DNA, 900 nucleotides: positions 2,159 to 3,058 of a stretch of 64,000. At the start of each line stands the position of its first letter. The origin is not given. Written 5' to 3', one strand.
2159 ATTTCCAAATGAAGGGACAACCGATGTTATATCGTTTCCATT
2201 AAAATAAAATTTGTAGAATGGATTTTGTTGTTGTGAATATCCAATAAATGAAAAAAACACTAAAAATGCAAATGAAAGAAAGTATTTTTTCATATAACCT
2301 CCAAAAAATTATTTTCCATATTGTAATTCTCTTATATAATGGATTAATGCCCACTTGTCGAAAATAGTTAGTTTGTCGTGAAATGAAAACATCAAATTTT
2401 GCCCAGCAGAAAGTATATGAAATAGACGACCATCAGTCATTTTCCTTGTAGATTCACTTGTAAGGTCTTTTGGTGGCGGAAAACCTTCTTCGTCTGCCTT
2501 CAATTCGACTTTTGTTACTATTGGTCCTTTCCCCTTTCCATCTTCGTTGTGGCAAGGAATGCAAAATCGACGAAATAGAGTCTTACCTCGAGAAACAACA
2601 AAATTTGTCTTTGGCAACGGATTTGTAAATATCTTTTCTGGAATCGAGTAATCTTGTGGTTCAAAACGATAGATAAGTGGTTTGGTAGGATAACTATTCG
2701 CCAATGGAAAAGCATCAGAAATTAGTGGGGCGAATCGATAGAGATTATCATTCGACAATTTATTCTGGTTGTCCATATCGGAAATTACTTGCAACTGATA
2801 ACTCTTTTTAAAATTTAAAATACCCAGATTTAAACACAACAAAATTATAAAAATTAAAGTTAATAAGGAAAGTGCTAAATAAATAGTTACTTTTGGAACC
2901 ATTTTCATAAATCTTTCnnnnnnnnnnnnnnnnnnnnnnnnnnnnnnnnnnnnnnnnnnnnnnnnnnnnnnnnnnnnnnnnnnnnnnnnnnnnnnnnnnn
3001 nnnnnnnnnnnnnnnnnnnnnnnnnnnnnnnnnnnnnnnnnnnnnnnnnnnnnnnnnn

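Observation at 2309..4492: Orphan ActD/ActE-like pair (DUF3341 membrane protein plus monoheme cytochrome c) coupled to a PSP1 gene instead of an ACIII operon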

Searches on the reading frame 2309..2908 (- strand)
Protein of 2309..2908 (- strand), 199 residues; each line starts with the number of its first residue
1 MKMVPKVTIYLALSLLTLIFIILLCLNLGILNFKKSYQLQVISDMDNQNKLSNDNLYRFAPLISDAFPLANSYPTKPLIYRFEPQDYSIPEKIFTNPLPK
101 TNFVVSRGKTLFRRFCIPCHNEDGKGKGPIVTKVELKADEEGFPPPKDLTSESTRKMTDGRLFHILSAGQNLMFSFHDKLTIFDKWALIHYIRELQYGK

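Call 3: search_protein_families(library=pfam, proteins=[window:2309-2908:-], max_evalue=1)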
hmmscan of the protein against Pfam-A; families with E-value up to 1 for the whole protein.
window:2309-2908:- (199 aa): 2 families
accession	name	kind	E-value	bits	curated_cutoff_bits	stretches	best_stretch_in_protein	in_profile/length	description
PF13442.11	Cytochrome_CBB3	-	2.8e-08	34.4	27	1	106-192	4-68/68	Cytochrome C oxidase, cbb3-type, subunit III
PF00034.26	Cytochrom_C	-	1.1e-06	30.2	21.3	1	106-195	2-89/90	Cytochrome c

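Call 4: search_protein_families(library=ncbifam, proteins=[window:2309-2908:-], max_evalue=1)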
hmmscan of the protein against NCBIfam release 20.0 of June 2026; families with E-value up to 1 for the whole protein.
window:2309-2908:- (199 aa): 7 families
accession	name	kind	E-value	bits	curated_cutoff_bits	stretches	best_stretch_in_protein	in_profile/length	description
NF011054.0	PRK14486.1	equivalog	2.6e-06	27.2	447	1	95-196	205-291/294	putative bifunctional cbb3-type cytochrome c oxidase subunit II/cytochrome c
NF033864.1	cytochrome579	equivalog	0.00089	19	280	1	84-194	28-138/179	cytochrome 579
NF050122.1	bc1_QcrC_actin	exception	0.0011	18.4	200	1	105-126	41-157/253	cytochrome bc1 complex diheme cytochrome c subunit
TIGR00782.1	ccoP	equivalog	0.0054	16.1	179.95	1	101-127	199-225/285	cytochrome-c oxidase, cbb3-type subunit III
TIGR02603.1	CxxCH_TIGR02603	domain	0.07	13.1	68.15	1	105-138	3-38/134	putative heme-binding domain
NF045773.1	cytochro_C550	exception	0.086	12.8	125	1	107-141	51-86/118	cytochrome c550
TIGR03872.1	cytochrome_MoxG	equivalog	0.15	12.1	147.8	0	96-129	35-69/133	cytochrome c(L), periplasmic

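Call 30: search_solved_structures(query=window:2309-2908:-, max_evalue=1, show_alignments=3)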
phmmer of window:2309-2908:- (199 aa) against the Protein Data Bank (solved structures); distinct sequences matched with E-value up to 1: 27.
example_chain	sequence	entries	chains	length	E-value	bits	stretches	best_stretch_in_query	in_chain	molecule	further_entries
6h5l_B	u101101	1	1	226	3.1e-11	46.4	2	85-195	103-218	Conserved hypothetical cytochrome protein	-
6btm_E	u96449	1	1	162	6.3e-11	45.4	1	77-196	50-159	Alternative Complex III subunit E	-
6f0k_E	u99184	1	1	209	3.1e-10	43.2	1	97-197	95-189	Quinol:cytochrome c oxidoreductase monoheme cytochrome subunit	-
6lod_E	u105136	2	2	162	5.3e-08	35.9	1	94-197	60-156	Cytochrome c domain-containing protein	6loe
9vr0_A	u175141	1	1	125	1.6e-06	31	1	94-197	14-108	Cytochrome c552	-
7o9u_A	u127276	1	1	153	2e-06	30.7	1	87-197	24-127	Cytochrome c552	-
8k9e_E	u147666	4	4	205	0.00033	23.5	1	93-197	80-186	Cytochrome c domain-containing protein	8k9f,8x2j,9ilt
6xkx_p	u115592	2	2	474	0.0016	21.3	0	61-127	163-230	Cbb3-type cytochrome c oxidase subunit CcoP,Cytochrome c-type cyt cy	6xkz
8snh_G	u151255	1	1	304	0.0037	20.1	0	101-128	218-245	Cbb3-type cytochrome c oxidase subunit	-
3mk7_C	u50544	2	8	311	0.0046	19.8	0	97-129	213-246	Cytochrome c oxidase, cbb3-type, subunit P | Cbb3-type cytochrome c oxidase subunit CcoP1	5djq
7rh5_O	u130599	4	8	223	0.0089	18.8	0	105-127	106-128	Cytochrome bc1 complex cytochrome c subunit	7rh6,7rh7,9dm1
6hwh_M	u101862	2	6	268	0.011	18.6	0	105-127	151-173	Cytochrome bc1 complex cytochrome c subunit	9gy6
8ovc_O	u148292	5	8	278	0.012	18.4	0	105-127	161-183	Cytochrome bc1 complex cytochrome c subunit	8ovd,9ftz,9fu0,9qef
6adq_C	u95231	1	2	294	0.014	18.2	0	105-127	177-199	Cytochrome bc1 complex cytochrome c subunit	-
9wcx_U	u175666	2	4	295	0.02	17.7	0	105-128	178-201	Cytochrome bc1 complex cytochrome c subunit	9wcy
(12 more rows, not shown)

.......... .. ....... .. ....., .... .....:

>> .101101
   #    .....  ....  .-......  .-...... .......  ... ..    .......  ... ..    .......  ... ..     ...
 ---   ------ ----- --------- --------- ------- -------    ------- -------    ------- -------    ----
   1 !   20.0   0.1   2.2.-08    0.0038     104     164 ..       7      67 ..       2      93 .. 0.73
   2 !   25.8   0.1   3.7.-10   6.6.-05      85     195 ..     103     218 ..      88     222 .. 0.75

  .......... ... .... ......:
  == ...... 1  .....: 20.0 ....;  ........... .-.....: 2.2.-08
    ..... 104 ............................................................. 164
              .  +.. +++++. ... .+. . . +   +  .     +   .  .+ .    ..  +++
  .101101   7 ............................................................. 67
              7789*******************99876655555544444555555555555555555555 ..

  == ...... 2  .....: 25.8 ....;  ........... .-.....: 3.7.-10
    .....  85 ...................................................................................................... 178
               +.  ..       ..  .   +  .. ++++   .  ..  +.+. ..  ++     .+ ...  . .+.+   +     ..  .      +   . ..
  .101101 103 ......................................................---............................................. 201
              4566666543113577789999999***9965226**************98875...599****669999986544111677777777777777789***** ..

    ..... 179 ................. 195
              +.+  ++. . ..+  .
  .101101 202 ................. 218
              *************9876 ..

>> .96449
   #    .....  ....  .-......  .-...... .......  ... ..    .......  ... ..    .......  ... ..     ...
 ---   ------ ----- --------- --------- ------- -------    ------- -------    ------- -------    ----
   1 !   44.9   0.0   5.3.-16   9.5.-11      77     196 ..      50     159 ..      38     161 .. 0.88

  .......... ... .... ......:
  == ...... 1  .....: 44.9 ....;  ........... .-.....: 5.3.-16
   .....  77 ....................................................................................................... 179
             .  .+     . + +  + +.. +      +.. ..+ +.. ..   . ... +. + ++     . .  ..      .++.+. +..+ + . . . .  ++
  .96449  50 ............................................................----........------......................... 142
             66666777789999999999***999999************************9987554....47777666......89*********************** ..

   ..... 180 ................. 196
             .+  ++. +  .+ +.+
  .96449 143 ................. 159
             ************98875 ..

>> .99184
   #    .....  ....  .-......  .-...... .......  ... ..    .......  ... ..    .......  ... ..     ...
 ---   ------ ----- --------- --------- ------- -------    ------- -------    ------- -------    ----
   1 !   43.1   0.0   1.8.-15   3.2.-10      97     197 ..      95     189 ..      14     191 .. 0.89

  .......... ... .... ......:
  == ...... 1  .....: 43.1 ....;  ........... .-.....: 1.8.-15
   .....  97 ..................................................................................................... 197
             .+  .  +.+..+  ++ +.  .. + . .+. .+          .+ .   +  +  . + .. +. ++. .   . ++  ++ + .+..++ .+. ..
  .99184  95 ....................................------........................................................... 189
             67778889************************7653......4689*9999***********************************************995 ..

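Call 31: find_homologous_proteins(query=window:2309-2908:-, max_evalue=0.001)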
Query window:2309-2908:- (199 aa): 37 proteins with E <= 0.001 among 163 candidates.
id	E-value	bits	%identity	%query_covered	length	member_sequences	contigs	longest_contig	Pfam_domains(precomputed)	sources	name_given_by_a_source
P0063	1.2e-130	451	100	100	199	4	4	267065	PF13442.12,PF00034.27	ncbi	ncbi:MAG: c-type cytochrome [Candidatus Kapaibacteriota bacterium]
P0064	4.8e-91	322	73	99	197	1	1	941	PF13442.12,PF00034.27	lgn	-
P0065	1.9e-87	310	68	99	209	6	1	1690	PF13442.12,PF00034.27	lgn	-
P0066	3.2e-74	267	65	88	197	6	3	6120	PF13442.12,PF00034.27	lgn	-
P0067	1.6e-70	255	61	84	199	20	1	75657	PF13442.12,PF00034.27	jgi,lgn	jgi:hypothetical protein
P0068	4.2e-70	253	59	86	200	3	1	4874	PF13442.12,PF00034.27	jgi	-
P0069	6.5e-70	253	61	87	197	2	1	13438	PF13442.12,PF00034.27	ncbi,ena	-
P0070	3.2e-68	247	61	89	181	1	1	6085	PF13442.12,PF00034.27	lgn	-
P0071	4.3e-64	234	55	95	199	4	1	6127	PF13442.12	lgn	-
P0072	3.6e-63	231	58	79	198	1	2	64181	PF13442.12,PF00034.27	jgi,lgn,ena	-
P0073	1.7e-61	225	60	81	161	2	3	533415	PF13442.12,PF00034.27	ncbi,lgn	-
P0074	5.3e-58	214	60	78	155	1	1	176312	PF13442.12,PF00034.27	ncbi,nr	ncbi:MAG: cytochrome c [Ignavibacteria bacterium]|nr:cytochrome c [Ignavibacteria bacterium]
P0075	1.6e-54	202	54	84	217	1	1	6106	PF13442.12,PF00034.27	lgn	-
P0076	3.5e-54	201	60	78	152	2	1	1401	PF13442.12,PF00034.27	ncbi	ncbi:MAG: c-type cytochrome, partial [Candidatus Kapaibacteriota bacterium]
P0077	1.3e-52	196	52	84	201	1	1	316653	PF13442.12,PF00034.27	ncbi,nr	ncbi:MAG: cytochrome c [Ignavibacteria bacterium]|nr:cytochrome c [Ignavibacteria bacterium]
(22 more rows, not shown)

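Call 36: find_related_loci(query=A3, collection=genome_contigs, flank=10000)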
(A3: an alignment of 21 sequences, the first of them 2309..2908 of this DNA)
Query A3 (199 aa) in genome_contigs; peptide patterns used: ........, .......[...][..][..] (x = any residue, [..] = any of these).
55 stretches matched a pattern; 24 encode a relative of the query (tblastn E <= 1e-3); 24 distinct loci.
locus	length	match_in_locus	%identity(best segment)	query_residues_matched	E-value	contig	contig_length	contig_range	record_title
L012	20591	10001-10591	66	3-199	5e-90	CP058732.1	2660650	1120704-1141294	MAG: Candidatus Kapaibacterium sp. isolate Ch6 chromosome, complete genome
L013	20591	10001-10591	59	3-199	2e-79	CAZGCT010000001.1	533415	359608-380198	MAG TPA_asm: uncultured Hyphomicrobiales bacterium isolate binchicken_co40_53 genome assembly, contig: NODE_7_length_533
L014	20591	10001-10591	56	3-199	4e-74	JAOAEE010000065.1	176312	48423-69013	MAG: Ignavibacteria bacterium isolate SKW251 k141_178705, whole genome shotgun sequence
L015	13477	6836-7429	58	3-199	6e-73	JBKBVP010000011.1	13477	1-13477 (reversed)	MAG: Candidatus Kapaibacteriota bacterium isolate 21I_056.bin.23 NODE_11_length_13477_cov_3.040821, whole genome shotgun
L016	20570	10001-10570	59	8-196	3e-70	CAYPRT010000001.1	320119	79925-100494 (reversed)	MAG TPA_asm: uncultured Hyphomicrobiales bacterium isolate binchicken_co30_98 genome assembly, contig: NODE_26_length_32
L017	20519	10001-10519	61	27-199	3e-69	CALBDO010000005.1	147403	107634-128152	MAG: Candidatus Kapabacteria bacterium isolate R1_Bin_METABAT__89_1 genome assembly, contig: c_000001321056, whole genom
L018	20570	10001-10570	55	8-196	2e-68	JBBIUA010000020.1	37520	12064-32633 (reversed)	MAG: Ignavibacteria bacterium isolate QNF170220_bin_42 NODE_822_length_37520_cov_2.3026, whole genome shotgun sequence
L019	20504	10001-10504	60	33-199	2e-67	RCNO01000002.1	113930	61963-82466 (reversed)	MAG: Bacteroidetes/Chlorobi group bacterium MS-B_bin-24 MS_under00002, whole genome shotgun sequence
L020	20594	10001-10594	47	1-196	4e-57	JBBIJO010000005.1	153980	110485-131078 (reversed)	MAG: Ignavibacteria bacterium isolate RSF170216_bin_164 NODE_109_length_153980_cov_18.949131, whole genome shotgun seque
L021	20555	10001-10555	47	9-196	2e-54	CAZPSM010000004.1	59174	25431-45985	MAG TPA_asm: uncultured Hyphomicrobiales bacterium isolate binchicken_co135_216 genome assembly, contig: NODE_1155_lengt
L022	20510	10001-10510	52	29-196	3e-53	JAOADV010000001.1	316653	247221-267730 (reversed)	MAG: Ignavibacteria bacterium isolate SKW242 NODE_1_length_316653_cov_8.048469, whole genome shotgun sequence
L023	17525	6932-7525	46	1-196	1e-52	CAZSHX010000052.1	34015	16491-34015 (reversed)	MAG TPA_asm: uncultured Hyphomicrobiales bacterium isolate SRP284006_co1_568 genome assembly, contig: NODE_1876_length_3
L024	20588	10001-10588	44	3-196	3e-49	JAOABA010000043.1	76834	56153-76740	MAG: Candidatus Kapaibacterium sp. isolate SKW166 k141_1480733, whole genome shotgun sequence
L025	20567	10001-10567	44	10-196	2e-46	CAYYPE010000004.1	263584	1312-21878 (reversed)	MAG TPA_asm: uncultured Hyphomicrobiales bacterium isolate binchicken_co58_170 genome assembly, contig: NODE_26_length_2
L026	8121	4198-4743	47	17-196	5e-46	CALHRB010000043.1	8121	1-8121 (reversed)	MAG: Candidatus Kapabacteria bacterium isolate N1_Bin_Bin_40_sub genome assembly, contig: c_000000421421, whole genome s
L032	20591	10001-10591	39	6-196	8e-33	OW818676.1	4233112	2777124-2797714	metagenome genome assembly, chromosome: 1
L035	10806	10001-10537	46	19-195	6e-47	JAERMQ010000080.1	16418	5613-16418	MAG: Ignavibacteria bacterium isolate CoA_1_bin.73 scaffold_1013, whole genome shotgun sequence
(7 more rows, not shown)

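Call 40: search_protein_families(library=pfam, proteins=[L024:4681-5391:+, L024:5396-8155:+, L024:8148-9494:+, L024:9487-10008:+, L024:10777-14412:+, L024:14521-15456:+, L024:3211-4578:+, L032:10605-11633:+, L032:11715-12512:+, L032:12512-13996:+], max_evalue=0.0001)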
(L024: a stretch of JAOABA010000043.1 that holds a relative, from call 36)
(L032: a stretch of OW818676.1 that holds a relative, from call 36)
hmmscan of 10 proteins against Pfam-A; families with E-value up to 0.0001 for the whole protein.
L024:4681-5391:+ (236 aa): 4 families
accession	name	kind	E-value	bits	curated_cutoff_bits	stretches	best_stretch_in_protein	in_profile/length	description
PF14522.11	Cytochrome_C7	-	8.4e-13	48.4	24.8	2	120-167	2-54/67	Cytochrome c7 and related cytochrome c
PF14537.11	Cytochrom_c3_2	-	2.6e-09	37.8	25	0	54-92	4-41/79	Cytochrome c3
PF02085.21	Cytochrom_CIII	-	2.7e-07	31.3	22.9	0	40-90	17-59/101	Class III cytochrome C family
PF22113.1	Mtrc-MtrF_II-IV_dom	-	1.8e-05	24.8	30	0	58-161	8-127/176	Outer membrane cytochrome MtrC/MtrF-like, domains II/IV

L024:5396-8155:+ (919 aa): 7 families
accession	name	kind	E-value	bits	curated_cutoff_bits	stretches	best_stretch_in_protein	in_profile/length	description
PF12838.12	Fer4_7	-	1.9e-15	57.5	27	2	697-767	1-52/52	4Fe-4S dicluster domain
PF12837.12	Fer4_6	-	7.4e-09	35.6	25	0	778-797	4-23/24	4Fe-4S binding domain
PF13247.11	Fer4_11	-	1e-08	35.7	26.2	1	744-804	3-65/100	4Fe-4S dicluster domain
PF13183.11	Fer4_8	-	1.2e-07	32.6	27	0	695-766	2-67/68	4Fe-4S dicluster domain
PF13237.11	Fer4_10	-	2e-07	31.3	25.5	0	744-794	2-53/53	4Fe-4S dicluster domain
PF12797.12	Fer4_2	-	5.3e-07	29.6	24.5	1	689-708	1-20/22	4Fe-4S binding domain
PF00037.32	Fer4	-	3.1e-05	24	21.1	0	693-710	3-20/24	4Fe-4S binding domain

L024:8148-9494:+ (448 aa): 1 family
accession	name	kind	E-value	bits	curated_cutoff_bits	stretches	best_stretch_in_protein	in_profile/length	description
PF03916.19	NrfD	-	3.8e-23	83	25.8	1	65-389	6-309/313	Polysulphide reductase, NrfD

L024:9487-10008:+ (173 aa): 1 family
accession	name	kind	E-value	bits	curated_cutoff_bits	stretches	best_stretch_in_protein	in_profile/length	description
PF11821.13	ActD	-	7.6e-24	84.7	25.7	1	44-146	43-147/170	Alternative complex III, ActD subunit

L024:10777-14412:+ (1211 aa): 3 families
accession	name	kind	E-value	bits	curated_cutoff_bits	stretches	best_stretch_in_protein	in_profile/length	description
PF07494.17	Reg_prop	-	1.7e-27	92.4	20.4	0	121-144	1-24/24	Two component regulator propeller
PF18962.6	Por_Secre_tail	-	1.9e-09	38.1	27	1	1133-1209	1-75/75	Secretion system C-terminal sorting domain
PF19408.5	PKD_6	-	5.2e-09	36.8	25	0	723-796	6-81/82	PKD-like domain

L024:14521-15456:+ (311 aa): 2 families
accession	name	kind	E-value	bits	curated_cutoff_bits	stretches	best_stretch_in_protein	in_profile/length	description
PF00561.26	Abhydrolase_1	-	3.6e-09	37.1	25.8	1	26-163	1-140/245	alpha/beta hydrolase fold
PF12697.13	Abhydrolase_6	-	3e-08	35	26.3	1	29-293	2-216/217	Alpha/beta hydrolase family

L024:3211-4578:+ (455 aa): 1 family
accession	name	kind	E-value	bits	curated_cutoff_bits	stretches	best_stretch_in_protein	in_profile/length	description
PF00202.27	Aminotran_3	-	1.1e-84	285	30.5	1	41-450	12-403/403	Aminotransferase class-III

L032:10605-11633:+ (342 aa): 0 families

L032:11715-12512:+ (265 aa): 0 families

L032:12512-13996:+ (494 aa): 0 families
